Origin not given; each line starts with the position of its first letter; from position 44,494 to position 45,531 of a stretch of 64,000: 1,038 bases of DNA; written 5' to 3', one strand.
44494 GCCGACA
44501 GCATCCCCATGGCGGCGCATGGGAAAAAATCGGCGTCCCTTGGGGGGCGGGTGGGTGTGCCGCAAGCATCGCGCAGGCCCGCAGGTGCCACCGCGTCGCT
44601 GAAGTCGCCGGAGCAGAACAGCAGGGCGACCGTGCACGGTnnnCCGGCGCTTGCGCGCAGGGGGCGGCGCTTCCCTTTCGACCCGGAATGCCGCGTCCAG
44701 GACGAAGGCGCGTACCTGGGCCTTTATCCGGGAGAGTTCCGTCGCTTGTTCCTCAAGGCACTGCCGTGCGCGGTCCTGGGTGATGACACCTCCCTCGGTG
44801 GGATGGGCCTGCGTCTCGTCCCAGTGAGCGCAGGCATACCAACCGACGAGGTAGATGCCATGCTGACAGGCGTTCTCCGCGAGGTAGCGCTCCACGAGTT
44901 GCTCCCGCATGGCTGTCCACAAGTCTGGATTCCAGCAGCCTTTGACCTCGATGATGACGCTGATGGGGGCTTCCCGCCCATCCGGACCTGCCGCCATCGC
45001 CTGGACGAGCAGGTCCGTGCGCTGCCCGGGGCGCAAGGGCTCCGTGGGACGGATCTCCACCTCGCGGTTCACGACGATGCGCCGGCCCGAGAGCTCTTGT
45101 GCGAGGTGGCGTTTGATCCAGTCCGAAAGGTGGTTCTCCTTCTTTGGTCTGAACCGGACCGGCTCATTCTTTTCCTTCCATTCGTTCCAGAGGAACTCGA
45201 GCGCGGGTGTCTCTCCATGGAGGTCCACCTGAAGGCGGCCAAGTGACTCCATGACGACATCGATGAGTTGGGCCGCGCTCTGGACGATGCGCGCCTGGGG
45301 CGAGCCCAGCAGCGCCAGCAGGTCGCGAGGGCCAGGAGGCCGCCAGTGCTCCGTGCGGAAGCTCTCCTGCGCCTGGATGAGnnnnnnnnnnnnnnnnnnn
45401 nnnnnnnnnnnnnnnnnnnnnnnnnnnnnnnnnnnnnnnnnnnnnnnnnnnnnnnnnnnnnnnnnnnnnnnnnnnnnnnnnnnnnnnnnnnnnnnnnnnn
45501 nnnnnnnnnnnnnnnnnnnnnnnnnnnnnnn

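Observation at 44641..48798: Solitary 1385-aa NACHT/STAND NTPase fused to a C-terminal PD-(D/E)xK nuclease-like domain in a reduced-GC island: candidate undescribed single-gene defence system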

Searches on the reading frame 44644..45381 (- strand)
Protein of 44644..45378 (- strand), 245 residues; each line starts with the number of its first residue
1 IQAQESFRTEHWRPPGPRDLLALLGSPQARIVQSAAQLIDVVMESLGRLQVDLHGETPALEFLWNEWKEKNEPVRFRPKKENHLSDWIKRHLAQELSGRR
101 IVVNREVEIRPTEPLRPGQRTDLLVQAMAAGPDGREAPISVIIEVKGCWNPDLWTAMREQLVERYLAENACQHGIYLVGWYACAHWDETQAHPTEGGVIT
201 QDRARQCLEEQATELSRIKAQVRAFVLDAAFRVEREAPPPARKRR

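Call 26: search_solved_structures(query=A1, max_evalue=10, show_alignments=3)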
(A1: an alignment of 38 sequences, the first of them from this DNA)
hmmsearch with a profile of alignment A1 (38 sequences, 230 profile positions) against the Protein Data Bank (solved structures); distinct sequences matched with E-value up to 10: 2.
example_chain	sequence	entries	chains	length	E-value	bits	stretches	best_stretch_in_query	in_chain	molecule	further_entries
6kos_A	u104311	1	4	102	0.34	13.2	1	30-87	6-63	SUWA (Super WA20)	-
5rw2_A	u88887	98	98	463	0.94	11.8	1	35-86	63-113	Phosphatidylinositol 3,4,5-trisphosphate 5-phosphatase 1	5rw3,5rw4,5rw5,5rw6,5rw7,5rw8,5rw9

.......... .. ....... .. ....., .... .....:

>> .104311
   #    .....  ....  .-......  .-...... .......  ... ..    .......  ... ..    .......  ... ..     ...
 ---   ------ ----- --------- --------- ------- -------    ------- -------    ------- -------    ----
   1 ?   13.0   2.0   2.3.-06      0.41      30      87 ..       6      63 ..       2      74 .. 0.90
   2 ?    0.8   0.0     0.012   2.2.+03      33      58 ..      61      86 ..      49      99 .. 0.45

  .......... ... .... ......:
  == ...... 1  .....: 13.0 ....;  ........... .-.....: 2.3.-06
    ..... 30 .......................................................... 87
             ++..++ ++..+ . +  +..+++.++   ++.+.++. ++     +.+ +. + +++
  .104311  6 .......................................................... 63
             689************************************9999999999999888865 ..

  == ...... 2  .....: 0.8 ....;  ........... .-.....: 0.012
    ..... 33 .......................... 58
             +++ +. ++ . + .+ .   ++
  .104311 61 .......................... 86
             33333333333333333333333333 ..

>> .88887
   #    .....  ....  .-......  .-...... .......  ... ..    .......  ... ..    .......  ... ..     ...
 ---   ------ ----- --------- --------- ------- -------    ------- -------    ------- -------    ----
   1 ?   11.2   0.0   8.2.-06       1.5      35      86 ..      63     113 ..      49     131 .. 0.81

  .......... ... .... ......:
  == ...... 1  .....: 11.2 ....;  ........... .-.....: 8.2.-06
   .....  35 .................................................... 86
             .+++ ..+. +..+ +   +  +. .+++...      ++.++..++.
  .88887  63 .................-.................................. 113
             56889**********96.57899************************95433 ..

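Call 27: search_protein_families(library=pfam, alignment_id=A1, max_evalue=10)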
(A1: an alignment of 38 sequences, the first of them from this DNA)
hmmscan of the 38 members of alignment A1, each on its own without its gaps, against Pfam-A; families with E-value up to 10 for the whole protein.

A. member 1, seq(246 aa): 0 families

B. families by the number of members that match (of 38 scanned): 17 families
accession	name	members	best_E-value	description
PF13366.12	PDDEXK_3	1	0.0069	PD-(D/E)XK nuclease superfamily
PF07701.20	HNOBA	1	0.012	Heme NO binding associated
PF09491.16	RE_AlwI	1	0.016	AlwI restriction endonuclease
PF24564.1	DUF7605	1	0.041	Domain of unknown function (DUF7605)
PF10862.14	FcoT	1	0.055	FcoT-like thioesterase domain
PF12254.13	DNA_pol_alpha_N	1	0.057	DNA polymerase alpha subunit p180 N terminal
PF05845.17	PhnH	1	0.077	Bacterial phosphonate metabolism protein (PhnH)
PF21848.1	DUF6907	1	0.087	Domain of unknown function (DUF6907)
PF22422.2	MGH1-like_GH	1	0.096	Mannosylglycerate hydrolase MGH1-like glycoside hydrolase domain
PF16276.10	NPM1-C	1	0.097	Nucleophosmin C-terminal domain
PF14084.11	DUF4264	1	0.12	Protein of unknown function (DUF4264)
PF11573.13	Med23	1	0.13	Mediator complex subunit 23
PF21232.3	Yme1-like_N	1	0.14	Yme1-like, N-terminal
PF00249.37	Myb_DNA-binding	1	0.15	Myb-like DNA-binding domain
PF11769.13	DUF3313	1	0.16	Protein of unknown function (DUF3313)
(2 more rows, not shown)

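Call 28: search_protein_families(library=ncbifam, proteins=[window:44644-45378:-], max_evalue=10)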
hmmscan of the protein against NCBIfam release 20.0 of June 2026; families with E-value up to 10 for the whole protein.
window:44644-45378:- (245 aa): 3 families
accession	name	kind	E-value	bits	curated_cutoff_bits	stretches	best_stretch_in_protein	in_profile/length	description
NF058535.1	antiphage_EruA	equivalog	5.5e-23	81.1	1000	1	4-228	1118-1316/1318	NACHT domain-containing antiphage protein EruA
NF058534.1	antiphage_HyoA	equivalog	4.3e-10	37.9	1200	1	78-218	1286-1413/1430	NACHT domain-containing antiphage protein HyoA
NF005040.0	PRK06457.1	equivalog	0.25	9.6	788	1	19-103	261-348/549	pyruvate dehydrogenase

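Call 32: predict_structure(alignment_id=A1)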
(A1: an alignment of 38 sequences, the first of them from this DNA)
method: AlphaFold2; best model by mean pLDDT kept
length: 246 residues; sequences in the alignment: 38
mean_pLDDT: 86.0   pTM: 0.80
mean pLDDT of the five models: 86.0, 83.5, 82.2, 81.2, 80.9
residues with pLDDT >= 90: 132; 70-90: 74; 50-70: 40; < 50: 0
segments of 3 or more residues with pLDDT < 50: none
pLDDT, mean of each block of 10 residues (from residue 1): 68 70 58 89 96 75 87 91 95 91 87 76 93 87 97 97 93 96 91 87 97 92 97 67 66
secondary structure, 60 per line:
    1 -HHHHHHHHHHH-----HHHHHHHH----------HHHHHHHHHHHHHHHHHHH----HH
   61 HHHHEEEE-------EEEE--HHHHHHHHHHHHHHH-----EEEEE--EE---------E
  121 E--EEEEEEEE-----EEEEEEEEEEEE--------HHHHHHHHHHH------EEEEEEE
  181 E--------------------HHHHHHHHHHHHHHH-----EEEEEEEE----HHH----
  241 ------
elements in order: H2-12 H18-25 H36-54 H59-64 E65-68 E76-79 H82-96 E102-106 E124-131 E137-148 H157-167 E174-181 H202-216 E222-229

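Call 54: search_protein_representatives(alignment_id=A1)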
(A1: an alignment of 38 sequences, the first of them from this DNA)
Query: 38 sequences, 230 profile positions. Proteins with E-value up to 0.001 (for the whole library): 3892; up to 1e-10: 2876; up to 1e-30: 1943. The best 150 are listed.
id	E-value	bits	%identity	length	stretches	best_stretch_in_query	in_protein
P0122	1.4e-102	358.1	-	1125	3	1-230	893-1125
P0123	2.7e-100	350.6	-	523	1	1-230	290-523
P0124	5.6e-100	349.6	-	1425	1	2-230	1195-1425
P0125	1.0e-99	348.7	-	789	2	1-230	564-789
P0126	4.3e-99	346.7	-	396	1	2-230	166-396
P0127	6.8e-99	346.0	-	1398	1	1-230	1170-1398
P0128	8.8e-99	345.7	-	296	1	1-230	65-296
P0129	1.9e-98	344.6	-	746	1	1-230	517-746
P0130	2.5e-98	344.2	-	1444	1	1-230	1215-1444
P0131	3.1e-98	343.9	-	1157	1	2-230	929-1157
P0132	6.5e-98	342.8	-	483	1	1-230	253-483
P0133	1.3e-97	341.8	-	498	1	2-229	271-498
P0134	3.9e-97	340.3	-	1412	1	1-229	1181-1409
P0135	8.0e-97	339.3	-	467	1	1-229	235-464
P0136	1.3e-96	338.6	-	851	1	2-230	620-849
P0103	4.6e-92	323.7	-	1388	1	1-228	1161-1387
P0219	9.8e-86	303.0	-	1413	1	2-229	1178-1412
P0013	2.0e-84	298.7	-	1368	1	2-230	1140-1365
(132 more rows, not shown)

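Call 59: find_related_loci(query=A1, collection=genome_contigs, flank=10000)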
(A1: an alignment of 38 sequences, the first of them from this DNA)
Query A1 (246 aa) in genome_contigs; peptide patterns used: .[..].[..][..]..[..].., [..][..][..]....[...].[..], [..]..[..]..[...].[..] (x = any residue, [..] = any of these).
464 stretches matched a pattern; 446 encode a relative of the query (tblastn E <= 1e-3); the best 80 are kept; 80 distinct loci.
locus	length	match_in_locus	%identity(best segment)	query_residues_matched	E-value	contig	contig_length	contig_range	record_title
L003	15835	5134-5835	81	1-234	2e-125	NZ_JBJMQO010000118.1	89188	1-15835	MAG: Archangium sp. isolate H3_16_all_fractions_metab_conc_11_70_0 k255_6657628, whole genome shotgun sequence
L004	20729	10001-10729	65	1-246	8e-99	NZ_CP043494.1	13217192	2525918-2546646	Archangium minus strain Cbm 6 chromosome, complete genome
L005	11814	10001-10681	53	1-233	5e-68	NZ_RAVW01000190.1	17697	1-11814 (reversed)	Corallococcus exercitus strain AB043A NODE_190_17697_cov_10.0234_ID_16753, whole genome shotgun sequence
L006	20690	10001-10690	45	1-233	2e-64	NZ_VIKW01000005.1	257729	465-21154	Anabaena sp. UHCC 0204 scaffold5_cov0, whole genome shotgun sequence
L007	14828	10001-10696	44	1-233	3e-64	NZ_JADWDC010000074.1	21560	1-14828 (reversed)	Waterburya agarophytonicola KI4 NODE_471_length_21560_cov_623.401070, whole genome shotgun sequence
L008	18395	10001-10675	45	1-233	2e-63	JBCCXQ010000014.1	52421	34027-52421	MAG: Cyanobacteria bacterium P01_F01_bin.13 k141_374436_length_52421_cov_25.1974, whole genome shotgun sequence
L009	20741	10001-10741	46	1-244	1e-63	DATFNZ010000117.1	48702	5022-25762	MAG TPA_asm: Thermoanaerobaculia bacterium isolate SMAG_U9264 k141_567892, whole genome shotgun sequence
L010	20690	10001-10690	45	1-233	1e-63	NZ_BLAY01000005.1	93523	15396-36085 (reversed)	Microseira wollei NIES-4236 sequence005, whole genome shotgun sequence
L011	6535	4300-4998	47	1-233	2e-63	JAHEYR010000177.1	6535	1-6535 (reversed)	MAG: Bacteroidales bacterium isolate nzgw132 NODE_37251_length_6536_cov_5.370850, whole genome shotgun sequence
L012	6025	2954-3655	44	1-233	2e-63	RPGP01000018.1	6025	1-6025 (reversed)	MAG: Desulfobacteraceae bacterium Eth-SRB1 Scaffold46_pilon, whole genome shotgun sequence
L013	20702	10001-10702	44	1-233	3e-63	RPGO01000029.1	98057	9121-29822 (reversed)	MAG: Candidatus Argoarchaeum ethanivorans isolate Eth-Arch1 Scaffold169_pilon, whole genome shotgun sequence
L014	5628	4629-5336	45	3-233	7e-63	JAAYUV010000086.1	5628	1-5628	MAG: Peptococcaceae bacterium isolate AS27yjCOA_185 31121_AS27, whole genome shotgun sequence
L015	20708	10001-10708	47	1-233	6e-63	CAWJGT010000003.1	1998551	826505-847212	MAG: uncultured Holophagales bacterium isolate MFD04935.bin.1.7 genome assembly, contig: contig_1947, whole genome shotg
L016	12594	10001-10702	43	1-233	2e-62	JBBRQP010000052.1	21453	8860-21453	MAG: Gloeobacterales cyanobacterium isolate metawrap_la1_52 W_la1_52_k141_1669935L_21453_cov_18.2031, whole genome shotg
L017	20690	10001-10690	45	1-233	1e-61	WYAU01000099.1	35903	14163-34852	MAG: Candidatus Brocadia sp. isolate AMX1 k127_673107, whole genome shotgun sequence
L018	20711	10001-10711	43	1-239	7e-62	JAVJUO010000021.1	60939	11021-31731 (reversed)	MAG: Coleofasciculus sp. C1-SOL-03 k141_36715, whole genome shotgun sequence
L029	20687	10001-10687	46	1-232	3e-60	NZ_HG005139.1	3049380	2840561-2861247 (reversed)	Paenibacillus antibioticophila strain GD11, whole genome shotgun sequence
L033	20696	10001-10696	43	1-233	6e-60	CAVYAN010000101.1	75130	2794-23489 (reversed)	MAG: uncultured cyanobacterium isolate MFD03044.bin.2.2 genome assembly, contig: contig_79892, whole genome shotgun sequ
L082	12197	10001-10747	42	1-246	2e-55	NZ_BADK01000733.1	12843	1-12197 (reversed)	Azospirillum sp. B506, whole genome shotgun sequence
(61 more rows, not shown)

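Call 68: search_protein_families(library=padloc, alignment_id=A3, max_evalue=0.00001)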
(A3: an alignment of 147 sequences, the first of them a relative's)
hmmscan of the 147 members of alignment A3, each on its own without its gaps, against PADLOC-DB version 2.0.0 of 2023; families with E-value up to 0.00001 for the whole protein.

A. member 1, L006:3491-4846:+ (452 aa): 35 families (the best 25 are shown)
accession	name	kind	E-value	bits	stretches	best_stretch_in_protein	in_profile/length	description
PDLC04062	PD-T4-6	-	2.5e-226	750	1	1-448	1-448/450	-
PDLC04044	PD-T4-6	-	1.3e-115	384.5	1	1-301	1-302/372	-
PDLC04045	PD-T4-6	-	1.3e-81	272.3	1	22-302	25-310/350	-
PDLC04051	PD-T4-6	-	4.2e-80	268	1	1-311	1-313/476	-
PDLC04042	PD-T4-6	-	2.3e-49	166.6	1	27-299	6-280/292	-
PDLC04053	PD-T4-6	-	8.6e-48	161.4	1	31-301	10-281/311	-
PDLC04138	mad6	-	2.3e-46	157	1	20-299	41-324/659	mads_6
PDLC04047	PD-T4-6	-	1.6e-41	140.5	1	29-318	9-298/327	-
PDLC04043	PD-T4-6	-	2.5e-39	133.6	1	26-291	11-277/452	-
PDLC04061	PD-T4-6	-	3.2e-39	133.8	1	26-298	12-290/510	-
PDLC04060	PD-T4-6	-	3.4e-39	133.1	1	27-299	5-278/486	-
PDLC04054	PD-T4-6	-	1.7e-37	127.7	1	31-295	11-280/347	-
PDLC04057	PD-T4-6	-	2.1e-37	127.2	1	30-302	8-283/443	-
PDLC04048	PD-T4-6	-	6.4e-35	119.1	1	27-286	7-267/354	-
PDLC04041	PD-T4-6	-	5.1e-34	116.3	1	38-289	36-291/443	-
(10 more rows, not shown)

B. families by the number of members that match (of 147 scanned): 327 families (the first 25 are shown)
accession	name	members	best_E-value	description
PDLC04832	PDC-S03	3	4.3e-33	-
PDLC04834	PDC-S03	3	7e-31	-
PDLC04833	PDC-S03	3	7.8e-22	-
PDLC04140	mad8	3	3.7e-10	mads_8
PDLC04835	PDC-S03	3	1.6e-09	-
PDLC04135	mad3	2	4.3e-30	mads_3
PDLC02980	AriA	2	7.5e-30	-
PDLC00036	DruE3|DruE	2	2.3e-21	SNF2 family N-terminal domain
PDLC04134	mad2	2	4.4e-21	mads_2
PDLC00013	DruE1|DruE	2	7.9e-21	SNF2 family N-terminal domain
PDLC02914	ATPase-Toprim_I-B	2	2.4e-17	-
PDLC00292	PtuA1|PtuA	2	1.2e-10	AAA ATPase domain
PDLC00288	PtuA1|PtuA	2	8.6e-10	AAA ATPase domain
PDLC05039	PDC-S56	1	1.9e-245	-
PDLC04062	PD-T4-6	1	2.5e-226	-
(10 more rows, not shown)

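Call 71: search_protein_families(library=ncbifam, proteins=[L029:6467-10687:+, L082:6398-10708:+], max_evalue=1e-10)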
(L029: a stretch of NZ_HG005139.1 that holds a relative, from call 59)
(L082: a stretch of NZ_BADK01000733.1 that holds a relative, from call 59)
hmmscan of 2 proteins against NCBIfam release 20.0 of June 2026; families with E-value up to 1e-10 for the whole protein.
L029:6467-10687:+ (1407 aa): 2 families
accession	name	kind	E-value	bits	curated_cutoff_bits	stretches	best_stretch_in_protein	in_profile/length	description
NF058535.1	antiphage_EruA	equivalog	4.1e-79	267.1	1000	2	59-803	15-741/1318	NACHT domain-containing antiphage protein EruA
NF058534.1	antiphage_HyoA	equivalog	1.2e-47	162.3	1200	2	194-591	200-587/1430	NACHT domain-containing antiphage protein HyoA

L082:6398-10708:+ (1437 aa): 2 families
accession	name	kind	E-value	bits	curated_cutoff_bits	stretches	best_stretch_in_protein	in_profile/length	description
NF058535.1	antiphage_EruA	equivalog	1.3e-95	321.7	1000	2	59-820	12-752/1318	NACHT domain-containing antiphage protein EruA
NF058534.1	antiphage_HyoA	equivalog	4.8e-56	190.2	1200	1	191-852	199-877/1430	NACHT domain-containing antiphage protein HyoA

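Call 78: search_protein_families(library=pfam, proteins=[L018:10953-11354:+, L033:10963-11364:+], max_evalue=0.01)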
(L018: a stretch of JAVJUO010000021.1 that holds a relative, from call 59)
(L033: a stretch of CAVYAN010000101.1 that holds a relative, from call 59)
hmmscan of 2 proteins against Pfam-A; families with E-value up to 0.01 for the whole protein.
L018:10953-11354:+ (134 aa): 1 family
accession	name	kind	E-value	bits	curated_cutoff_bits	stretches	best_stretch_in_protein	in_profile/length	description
PF01850.27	PIN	-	2.5e-18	67.2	23.6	1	3-125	1-119/120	PIN domain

L033:10963-11364:+ (134 aa): 1 family
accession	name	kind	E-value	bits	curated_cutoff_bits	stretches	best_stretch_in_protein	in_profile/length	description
PF01850.27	PIN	-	3e-17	63.8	23.6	1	3-125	1-119/120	PIN domain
